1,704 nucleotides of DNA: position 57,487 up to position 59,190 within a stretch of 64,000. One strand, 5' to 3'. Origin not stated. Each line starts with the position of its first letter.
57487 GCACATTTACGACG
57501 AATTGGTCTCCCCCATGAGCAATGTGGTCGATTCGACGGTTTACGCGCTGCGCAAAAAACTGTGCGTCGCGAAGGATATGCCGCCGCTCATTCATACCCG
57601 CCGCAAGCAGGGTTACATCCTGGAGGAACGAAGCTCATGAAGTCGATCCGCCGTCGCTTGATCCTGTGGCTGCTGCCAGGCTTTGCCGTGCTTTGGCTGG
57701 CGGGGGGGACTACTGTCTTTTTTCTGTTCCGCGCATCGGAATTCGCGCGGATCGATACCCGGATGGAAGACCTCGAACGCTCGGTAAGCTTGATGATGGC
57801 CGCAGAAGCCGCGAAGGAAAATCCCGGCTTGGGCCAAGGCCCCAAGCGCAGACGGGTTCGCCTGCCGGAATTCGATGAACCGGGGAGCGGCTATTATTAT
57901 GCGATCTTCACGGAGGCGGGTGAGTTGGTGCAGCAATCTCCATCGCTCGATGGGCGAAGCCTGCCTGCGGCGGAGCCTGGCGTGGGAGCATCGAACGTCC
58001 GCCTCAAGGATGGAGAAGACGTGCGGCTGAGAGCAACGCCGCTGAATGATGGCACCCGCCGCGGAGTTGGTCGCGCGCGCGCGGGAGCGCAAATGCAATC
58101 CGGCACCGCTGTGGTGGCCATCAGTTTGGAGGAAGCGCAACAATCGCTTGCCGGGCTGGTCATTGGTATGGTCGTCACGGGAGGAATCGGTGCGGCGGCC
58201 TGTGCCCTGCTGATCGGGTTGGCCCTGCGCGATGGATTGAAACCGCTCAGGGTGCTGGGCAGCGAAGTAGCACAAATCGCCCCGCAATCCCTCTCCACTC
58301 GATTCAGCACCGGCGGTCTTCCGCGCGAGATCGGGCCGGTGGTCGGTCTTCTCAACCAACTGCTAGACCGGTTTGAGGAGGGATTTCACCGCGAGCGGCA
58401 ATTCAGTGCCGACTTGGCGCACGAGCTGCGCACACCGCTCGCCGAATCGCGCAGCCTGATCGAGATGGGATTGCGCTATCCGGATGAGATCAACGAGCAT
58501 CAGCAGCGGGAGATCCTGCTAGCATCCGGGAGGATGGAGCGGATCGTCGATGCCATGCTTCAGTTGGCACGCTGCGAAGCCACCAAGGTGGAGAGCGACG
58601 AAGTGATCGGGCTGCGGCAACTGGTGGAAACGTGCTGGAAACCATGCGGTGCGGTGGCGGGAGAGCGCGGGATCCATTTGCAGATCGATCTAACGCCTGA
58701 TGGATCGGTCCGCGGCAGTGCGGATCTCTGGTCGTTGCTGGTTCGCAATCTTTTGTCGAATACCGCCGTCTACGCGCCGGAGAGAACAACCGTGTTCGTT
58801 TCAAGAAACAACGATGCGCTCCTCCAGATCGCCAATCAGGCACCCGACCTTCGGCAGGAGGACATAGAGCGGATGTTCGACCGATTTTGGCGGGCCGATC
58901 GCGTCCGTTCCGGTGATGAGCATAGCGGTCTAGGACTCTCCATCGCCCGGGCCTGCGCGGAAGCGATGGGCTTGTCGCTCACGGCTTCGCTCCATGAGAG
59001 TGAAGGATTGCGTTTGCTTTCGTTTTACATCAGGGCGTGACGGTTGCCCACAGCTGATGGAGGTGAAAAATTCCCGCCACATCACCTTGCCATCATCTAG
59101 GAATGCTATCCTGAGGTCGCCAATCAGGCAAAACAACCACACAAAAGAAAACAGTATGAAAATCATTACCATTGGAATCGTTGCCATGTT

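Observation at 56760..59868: Fifty-three-bp direct repeats flank the two-component-system / EF-hand cassette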

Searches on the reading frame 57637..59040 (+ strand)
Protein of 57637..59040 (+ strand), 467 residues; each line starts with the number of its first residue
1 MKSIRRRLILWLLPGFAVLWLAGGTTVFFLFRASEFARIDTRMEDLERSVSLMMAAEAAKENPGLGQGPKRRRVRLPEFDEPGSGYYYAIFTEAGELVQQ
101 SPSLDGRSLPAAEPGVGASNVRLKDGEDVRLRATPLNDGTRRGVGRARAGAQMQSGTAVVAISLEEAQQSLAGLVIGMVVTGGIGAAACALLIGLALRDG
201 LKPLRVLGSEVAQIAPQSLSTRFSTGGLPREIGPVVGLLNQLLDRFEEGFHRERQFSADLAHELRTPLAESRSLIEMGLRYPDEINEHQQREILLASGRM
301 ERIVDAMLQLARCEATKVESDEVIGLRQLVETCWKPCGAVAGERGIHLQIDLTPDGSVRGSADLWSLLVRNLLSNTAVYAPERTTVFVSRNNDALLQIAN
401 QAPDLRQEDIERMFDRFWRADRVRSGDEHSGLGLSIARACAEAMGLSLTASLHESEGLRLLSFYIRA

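Call 11: search_protein_families(library=pfam, proteins=[window:57637-59040:+], max_evalue=0.01)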
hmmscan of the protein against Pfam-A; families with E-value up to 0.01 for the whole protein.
window:57637-59040:+ (467 aa): 3 families
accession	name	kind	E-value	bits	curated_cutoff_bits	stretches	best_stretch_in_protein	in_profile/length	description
PF02518.31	HATPase_c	-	2.2e-12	47.8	26.4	1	366-459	7-102/111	Histidine kinase-, DNA gyrase B-, and HSP90-like ATPase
PF00512.31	HisKA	-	1.2e-10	41.7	26.9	1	253-314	2-64/66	His Kinase A (phospho-acceptor) domain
PF00672.30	HAMP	-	0.00065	20.4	25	1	198-247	4-52/53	HAMP domain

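Call 12: find_encoding_contigs(protein=window:57637-59040:+, flank=10000, max_places=10)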
Protein window:57637-59040:+ (467 aa): 19 contigs read that carry it; 6 places shown.
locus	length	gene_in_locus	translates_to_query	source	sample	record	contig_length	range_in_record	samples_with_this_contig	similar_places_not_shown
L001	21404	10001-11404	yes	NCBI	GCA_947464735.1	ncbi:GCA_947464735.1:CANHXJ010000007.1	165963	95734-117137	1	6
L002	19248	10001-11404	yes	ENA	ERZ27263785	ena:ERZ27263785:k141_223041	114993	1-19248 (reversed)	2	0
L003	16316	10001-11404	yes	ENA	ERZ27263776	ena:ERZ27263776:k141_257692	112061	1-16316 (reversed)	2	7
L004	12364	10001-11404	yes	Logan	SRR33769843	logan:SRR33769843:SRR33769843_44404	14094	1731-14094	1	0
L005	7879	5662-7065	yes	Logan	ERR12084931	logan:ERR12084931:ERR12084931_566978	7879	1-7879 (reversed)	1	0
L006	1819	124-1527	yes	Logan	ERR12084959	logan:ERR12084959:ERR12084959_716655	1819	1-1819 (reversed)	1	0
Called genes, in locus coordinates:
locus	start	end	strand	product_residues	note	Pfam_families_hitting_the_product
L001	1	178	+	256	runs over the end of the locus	-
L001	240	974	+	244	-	PF00106:adh_short, PF01370:Epimerase (faint), PF08659:KR (weak), PF13561:adh_short_C2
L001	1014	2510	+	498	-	PF00884:Sulfatase, PF16347:SGSH_C (weak)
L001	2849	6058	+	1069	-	PF15892:BNR_4, PF22633:F5_F8_type_C_2 (faint), PF00754:F5_F8_type_C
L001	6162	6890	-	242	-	PF03629:SASA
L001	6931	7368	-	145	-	-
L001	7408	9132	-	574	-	PF00884:Sulfatase, PF16347:SGSH_C (weak)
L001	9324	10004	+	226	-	PF00072:Response_reg, PF00486:Trans_reg_C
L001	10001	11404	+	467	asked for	PF26769:HAMP_PhoQ (weak), PF00512:HisKA, PF02518:HATPase_c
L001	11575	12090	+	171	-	-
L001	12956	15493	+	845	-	PF07610:DUF1573 (weak), PF15780:ASH, PF22073:Cep192_D4, PF22544:HYDIN_VesB_CFA65-like_Ig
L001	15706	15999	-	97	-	-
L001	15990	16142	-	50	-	-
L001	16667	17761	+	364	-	PF01553:Acyltransferase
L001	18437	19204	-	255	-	-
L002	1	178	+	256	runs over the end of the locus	-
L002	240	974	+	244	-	PF00106:adh_short, PF01370:Epimerase (faint), PF08659:KR (weak), PF13561:adh_short_C2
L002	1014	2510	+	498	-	PF00884:Sulfatase, PF16347:SGSH_C (weak)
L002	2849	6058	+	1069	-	PF15892:BNR_4, PF22633:F5_F8_type_C_2 (faint), PF00754:F5_F8_type_C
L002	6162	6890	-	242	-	PF03629:SASA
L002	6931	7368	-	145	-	-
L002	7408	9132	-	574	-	PF00884:Sulfatase, PF16347:SGSH_C (weak)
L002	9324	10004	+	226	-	PF00072:Response_reg, PF00486:Trans_reg_C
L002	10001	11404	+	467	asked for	PF26769:HAMP_PhoQ (weak), PF00512:HisKA, PF02518:HATPase_c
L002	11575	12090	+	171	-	-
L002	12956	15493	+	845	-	PF07610:DUF1573 (weak), PF15780:ASH, PF22073:Cep192_D4, PF22544:HYDIN_VesB_CFA65-like_Ig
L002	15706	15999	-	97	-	-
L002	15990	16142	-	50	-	-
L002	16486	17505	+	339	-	PF00589:Phage_integrase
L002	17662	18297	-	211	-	-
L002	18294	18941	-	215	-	-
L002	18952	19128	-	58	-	-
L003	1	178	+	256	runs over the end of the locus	-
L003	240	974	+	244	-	PF00106:adh_short, PF01370:Epimerase (faint), PF08659:KR (weak), PF13561:adh_short_C2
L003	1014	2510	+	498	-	PF00884:Sulfatase, PF16347:SGSH_C (weak)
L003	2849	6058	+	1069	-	PF15892:BNR_4, PF22633:F5_F8_type_C_2 (faint), PF00754:F5_F8_type_C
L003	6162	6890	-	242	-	PF03629:SASA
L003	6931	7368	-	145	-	-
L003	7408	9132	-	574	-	PF00884:Sulfatase, PF16347:SGSH_C (weak)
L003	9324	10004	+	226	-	PF00072:Response_reg, PF00486:Trans_reg_C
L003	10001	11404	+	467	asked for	PF26769:HAMP_PhoQ (weak), PF00512:HisKA, PF02518:HATPase_c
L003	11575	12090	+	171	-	-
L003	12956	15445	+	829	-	PF07610:DUF1573 (weak), PF15780:ASH, PF22073:Cep192_D4, PF22544:HYDIN_VesB_CFA65-like_Ig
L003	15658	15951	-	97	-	-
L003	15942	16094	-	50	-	-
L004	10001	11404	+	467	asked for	PF26769:HAMP_PhoQ (weak), PF00512:HisKA, PF02518:HATPase_c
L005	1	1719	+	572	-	?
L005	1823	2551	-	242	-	PF03629:SASA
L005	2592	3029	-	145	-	-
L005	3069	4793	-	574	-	PF00884:Sulfatase, PF16347:SGSH_C (weak)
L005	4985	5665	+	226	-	PF00072:Response_reg, PF00486:Trans_reg_C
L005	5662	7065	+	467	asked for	PF26769:HAMP_PhoQ (weak), PF00512:HisKA, PF02518:HATPase_c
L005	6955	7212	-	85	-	-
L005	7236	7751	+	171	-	-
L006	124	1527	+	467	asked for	PF26769:HAMP_PhoQ (weak), PF00512:HisKA, PF02518:HATPase_c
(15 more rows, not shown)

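Call 13: find_homologous_proteins(query=window:57637-59040:+, max_evalue=1e-20)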
Query window:57637-59040:+ (467 aa): 1755 proteins with E <= 1e-20 among 8000 candidates; the best 120 are listed.
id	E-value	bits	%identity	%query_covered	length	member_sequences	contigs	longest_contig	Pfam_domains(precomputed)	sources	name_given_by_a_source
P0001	3.7e-291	983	97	100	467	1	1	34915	PF26769.1,PF02518.32,PF00512.32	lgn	-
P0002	1.6e-288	975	96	100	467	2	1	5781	PF26769.1,PF02518.32,PF00512.32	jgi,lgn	jgi:signal transduction histidine kinase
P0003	2.9e-272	921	91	100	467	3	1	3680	PF26769.1,PF02518.32,PF00512.32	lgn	-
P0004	1.1e-265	899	89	100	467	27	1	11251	PF26769.1,PF02518.32,PF00512.32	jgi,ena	jgi:signal transduction histidine kinase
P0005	1.8e-261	885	88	100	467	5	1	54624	PF26769.1,PF02518.32,PF00512.32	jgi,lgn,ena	jgi:signal transduction histidine kinase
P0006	3.5e-261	884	88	100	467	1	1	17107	PF26769.1,PF02518.32,PF00512.32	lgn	-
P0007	5.6e-259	877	87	100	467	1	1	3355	PF26769.1,PF02518.32,PF00512.32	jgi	jgi:signal transduction histidine kinase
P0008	8.4e-258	873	97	89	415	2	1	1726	PF26769.1,PF02518.32,PF00512.32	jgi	jgi:signal transduction histidine kinase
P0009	5.1e-232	788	76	100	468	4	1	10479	PF26769.1,PF02518.32,PF00512.32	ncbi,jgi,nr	ncbi:MAG: ATP-binding protein [Akkermansiaceae bacterium]|jgi:signal transduction histidine kinase|n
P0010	9.1e-220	748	85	89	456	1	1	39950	PF26769.1,PF02518.32,PF00512.32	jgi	jgi:signal transduction histidine kinase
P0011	5.0e-142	492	55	99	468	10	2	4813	PF26769.1,PF02518.32,PF00512.32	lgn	-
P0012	2.8e-139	483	52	99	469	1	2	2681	PF00672.31,PF26769.1,PF02518.32,PF00512.32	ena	-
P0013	1.3e-137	477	51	100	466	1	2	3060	PF26769.1,PF02518.32,PF00512.32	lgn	-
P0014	1.7e-136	474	51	100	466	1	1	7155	PF26769.1,PF02518.32,PF00512.32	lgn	-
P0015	3.7e-132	459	53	97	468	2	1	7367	PF00672.31,PF26769.1,PF02518.32,PF00512.32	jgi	-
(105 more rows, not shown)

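Call 15: find_encoding_contigs(protein=P0005, flank=6000, max_places=3)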
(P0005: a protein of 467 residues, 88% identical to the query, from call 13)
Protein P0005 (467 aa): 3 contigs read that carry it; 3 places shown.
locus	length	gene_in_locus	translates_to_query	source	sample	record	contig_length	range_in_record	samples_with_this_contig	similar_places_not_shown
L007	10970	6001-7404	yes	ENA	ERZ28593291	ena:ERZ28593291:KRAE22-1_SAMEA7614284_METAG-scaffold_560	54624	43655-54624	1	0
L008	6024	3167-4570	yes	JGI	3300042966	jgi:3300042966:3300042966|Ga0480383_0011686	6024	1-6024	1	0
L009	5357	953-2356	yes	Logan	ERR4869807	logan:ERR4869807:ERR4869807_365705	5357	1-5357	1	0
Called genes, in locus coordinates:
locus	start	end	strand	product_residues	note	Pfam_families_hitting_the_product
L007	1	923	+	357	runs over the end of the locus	PF14229:DUF4332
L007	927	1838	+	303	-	PF13899:Thioredoxin_7 (weak), PF13098:Thioredoxin_2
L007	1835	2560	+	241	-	-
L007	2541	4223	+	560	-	PF00884:Sulfatase, PF01663:Phosphodiest (faint), PF16347:SGSH_C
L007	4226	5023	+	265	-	PF00106:adh_short, PF08659:KR, PF13561:adh_short_C2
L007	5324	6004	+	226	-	PF00072:Response_reg, PF00486:Trans_reg_C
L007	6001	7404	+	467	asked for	PF26769:HAMP_PhoQ (weak), PF00512:HisKA, PF02518:HATPase_c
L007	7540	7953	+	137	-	PF00036:EF-hand_1 (faint), PF13202:EF-hand_5 (faint), PF13405:EF-hand_6 (faint), PF13499:EF-hand_7 (faint)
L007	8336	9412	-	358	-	PF00392:GntR, PF13377:Peripla_BP_3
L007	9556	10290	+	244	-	-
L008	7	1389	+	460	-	PF00884:Sulfatase, PF16347:SGSH_C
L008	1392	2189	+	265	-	PF00106:adh_short, PF08659:KR, PF13561:adh_short_C2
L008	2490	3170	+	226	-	PF00072:Response_reg, PF00486:Trans_reg_C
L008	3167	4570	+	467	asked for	PF26769:HAMP_PhoQ (weak), PF00512:HisKA, PF02518:HATPase_c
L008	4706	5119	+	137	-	PF00036:EF-hand_1 (faint), PF13202:EF-hand_5 (faint), PF13405:EF-hand_6 (faint), PF13499:EF-hand_7 (faint)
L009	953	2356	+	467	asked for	PF26769:HAMP_PhoQ (weak), PF00512:HisKA, PF02518:HATPase_c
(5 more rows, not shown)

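Call 16: find_encoding_contigs(protein=P0010, flank=6000, max_places=3)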
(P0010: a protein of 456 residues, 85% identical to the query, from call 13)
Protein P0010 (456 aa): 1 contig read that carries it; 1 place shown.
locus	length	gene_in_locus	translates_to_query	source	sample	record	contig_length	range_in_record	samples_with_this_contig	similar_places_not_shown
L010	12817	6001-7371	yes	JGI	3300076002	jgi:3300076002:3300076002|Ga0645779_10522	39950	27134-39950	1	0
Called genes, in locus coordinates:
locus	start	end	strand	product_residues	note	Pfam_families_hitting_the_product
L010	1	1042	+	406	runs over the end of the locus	-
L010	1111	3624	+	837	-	PF12951:PATR (weak)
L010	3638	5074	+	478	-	PF00884:Sulfatase, PF01663:Phosphodiest, PF16347:SGSH_C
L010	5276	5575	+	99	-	PF00072:Response_reg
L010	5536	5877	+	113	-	PF00486:Trans_reg_C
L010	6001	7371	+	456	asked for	PF26769:HAMP_PhoQ, PF00512:HisKA, PF02518:HATPase_c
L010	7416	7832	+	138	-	PF00036:EF-hand_1 (faint), PF13202:EF-hand_5 (weak), PF13405:EF-hand_6 (faint), PF13499:EF-hand_7 (faint)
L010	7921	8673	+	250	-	PF00884:Sulfatase, PF16347:SGSH_C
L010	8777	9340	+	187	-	PF04542:Sigma70_r2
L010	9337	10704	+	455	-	-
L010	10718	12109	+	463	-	PF00884:Sulfatase, PF16347:SGSH_C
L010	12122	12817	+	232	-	?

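Call 17: find_encoding_contigs(protein=P0009, flank=6000, max_places=3)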
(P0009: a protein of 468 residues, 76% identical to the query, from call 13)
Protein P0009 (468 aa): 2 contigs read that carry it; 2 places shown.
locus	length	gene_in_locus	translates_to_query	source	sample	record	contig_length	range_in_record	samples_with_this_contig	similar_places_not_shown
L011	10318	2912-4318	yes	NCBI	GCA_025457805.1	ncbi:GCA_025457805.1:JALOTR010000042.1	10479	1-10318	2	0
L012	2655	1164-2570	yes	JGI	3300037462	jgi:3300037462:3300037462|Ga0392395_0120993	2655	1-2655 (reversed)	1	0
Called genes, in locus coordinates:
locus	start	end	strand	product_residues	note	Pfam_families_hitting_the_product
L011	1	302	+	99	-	?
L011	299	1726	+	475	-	PF00884:Sulfatase, PF01663:Phosphodiest, PF00884:Sulfatase, PF16347:SGSH_C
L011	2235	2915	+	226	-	PF00072:Response_reg, PF00486:Trans_reg_C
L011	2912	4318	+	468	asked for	PF26769:HAMP_PhoQ, PF00512:HisKA, PF02518:HATPase_c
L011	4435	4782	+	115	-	PF13499:EF-hand_7 (faint), PF13202:EF-hand_5 (weak), PF00036:EF-hand_1 (faint), PF13405:EF-hand_6 (faint)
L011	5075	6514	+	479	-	PF00884:Sulfatase, PF16347:SGSH_C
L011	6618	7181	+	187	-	PF04542:Sigma70_r2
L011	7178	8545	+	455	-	-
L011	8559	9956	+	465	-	PF00884:Sulfatase, PF16347:SGSH_C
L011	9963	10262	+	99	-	-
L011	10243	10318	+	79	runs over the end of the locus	?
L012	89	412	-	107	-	-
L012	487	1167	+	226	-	PF00072:Response_reg, PF00486:Trans_reg_C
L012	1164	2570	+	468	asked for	PF26769:HAMP_PhoQ, PF00512:HisKA, PF02518:HATPase_c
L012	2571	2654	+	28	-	?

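Call 25: find_encoding_contigs(protein=P0001, flank=6000, max_places=3)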
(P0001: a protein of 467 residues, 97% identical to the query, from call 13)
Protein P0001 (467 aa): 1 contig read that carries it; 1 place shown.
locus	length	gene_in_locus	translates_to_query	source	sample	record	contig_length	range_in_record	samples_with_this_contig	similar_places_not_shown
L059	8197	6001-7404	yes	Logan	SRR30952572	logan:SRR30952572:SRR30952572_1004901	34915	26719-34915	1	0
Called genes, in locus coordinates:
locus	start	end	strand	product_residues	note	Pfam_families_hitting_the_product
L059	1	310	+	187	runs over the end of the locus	PF02563:Poly_export, PF10531:SLBB, PF22461:SLBB_2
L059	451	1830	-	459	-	PF00884:Sulfatase, PF01663:Phosphodiest (faint), PF16347:SGSH_C (faint)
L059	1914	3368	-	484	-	PF03629:SASA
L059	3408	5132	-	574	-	PF00884:Sulfatase, PF16347:SGSH_C (weak)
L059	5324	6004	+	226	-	PF00072:Response_reg, PF00486:Trans_reg_C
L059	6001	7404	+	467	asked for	PF26769:HAMP_PhoQ (weak), PF00512:HisKA, PF02518:HATPase_c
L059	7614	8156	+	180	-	-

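Call 26: find_encoding_contigs(protein=P0004, flank=6000, max_places=4)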
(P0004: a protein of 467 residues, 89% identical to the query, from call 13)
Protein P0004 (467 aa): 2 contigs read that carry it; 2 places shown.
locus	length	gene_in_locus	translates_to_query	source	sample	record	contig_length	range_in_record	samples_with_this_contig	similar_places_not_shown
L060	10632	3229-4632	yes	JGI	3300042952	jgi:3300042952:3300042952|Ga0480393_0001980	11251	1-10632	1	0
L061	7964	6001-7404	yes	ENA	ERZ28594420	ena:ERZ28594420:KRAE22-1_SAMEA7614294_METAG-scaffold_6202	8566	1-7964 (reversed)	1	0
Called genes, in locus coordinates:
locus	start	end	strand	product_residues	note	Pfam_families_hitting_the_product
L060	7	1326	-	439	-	PF01029:NusB, PF01189:Methyltr_RsmB-F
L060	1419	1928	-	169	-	-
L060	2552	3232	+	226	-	PF00072:Response_reg, PF00486:Trans_reg_C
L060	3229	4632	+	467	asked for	PF26769:HAMP_PhoQ (weak), PF00512:HisKA, PF02518:HATPase_c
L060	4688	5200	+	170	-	-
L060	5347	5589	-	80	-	PF01541:GIY-YIG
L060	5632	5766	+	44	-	-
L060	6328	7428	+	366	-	PF00155:Aminotran_1_2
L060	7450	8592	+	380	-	-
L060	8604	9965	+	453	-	PF10396:TrmE_N, PF12631:MnmE_helical, PF01926:MMR_HSR1, PF02421:FeoB_N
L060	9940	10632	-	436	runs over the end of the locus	?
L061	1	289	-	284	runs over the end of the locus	PF00171:Aldedh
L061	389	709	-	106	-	-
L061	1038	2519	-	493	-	PF00171:Aldedh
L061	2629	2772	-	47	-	-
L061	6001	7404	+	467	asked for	PF26769:HAMP_PhoQ (weak), PF00512:HisKA, PF02518:HATPase_c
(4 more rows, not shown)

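Call 27: find_encoding_contigs(protein=P0006, flank=6000, max_places=3)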
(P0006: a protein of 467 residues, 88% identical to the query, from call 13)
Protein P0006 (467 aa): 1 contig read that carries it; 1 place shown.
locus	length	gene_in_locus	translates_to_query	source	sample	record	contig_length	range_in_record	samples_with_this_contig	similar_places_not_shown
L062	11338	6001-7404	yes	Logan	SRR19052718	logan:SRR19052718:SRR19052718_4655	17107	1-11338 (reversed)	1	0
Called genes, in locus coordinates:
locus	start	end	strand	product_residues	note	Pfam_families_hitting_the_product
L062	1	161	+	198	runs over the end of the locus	PF00440:TetR_N, PF13977:TetR_C_6 (faint)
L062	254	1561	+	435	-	PF01408:GFO_IDH_MocA, PF19051:GFO_IDH_MocA_C2, PF22725:GFO_IDH_MocA_C3 (weak)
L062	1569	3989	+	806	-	PF13646:HEAT_2 (weak), PF06283:ThuA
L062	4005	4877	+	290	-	PF01261:AP_endonuc_2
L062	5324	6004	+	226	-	PF00072:Response_reg, PF00486:Trans_reg_C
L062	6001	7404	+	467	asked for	PF26769:HAMP_PhoQ, PF00512:HisKA, PF02518:HATPase_c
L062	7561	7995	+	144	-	PF13499:EF-hand_7 (faint), PF00036:EF-hand_1 (faint), PF13202:EF-hand_5 (faint), PF13405:EF-hand_6 (faint)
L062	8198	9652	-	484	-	PF01212:Beta_elim_lyase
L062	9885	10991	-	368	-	PF00795:CN_hydrolase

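Call 28: find_encoding_contigs(protein=P0003, flank=6000, max_places=3)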
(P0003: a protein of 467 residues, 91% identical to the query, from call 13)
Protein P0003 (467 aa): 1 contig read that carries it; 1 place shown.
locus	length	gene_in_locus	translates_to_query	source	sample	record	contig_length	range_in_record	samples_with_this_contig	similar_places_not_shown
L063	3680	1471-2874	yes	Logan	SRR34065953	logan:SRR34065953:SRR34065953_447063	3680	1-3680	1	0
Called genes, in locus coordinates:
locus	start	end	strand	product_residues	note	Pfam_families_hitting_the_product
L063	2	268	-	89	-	?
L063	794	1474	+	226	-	PF00072:Response_reg, PF00486:Trans_reg_C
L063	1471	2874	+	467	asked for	PF26769:HAMP_PhoQ, PF00512:HisKA, PF02518:HATPase_c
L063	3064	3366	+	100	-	PF13202:EF-hand_5 (weak)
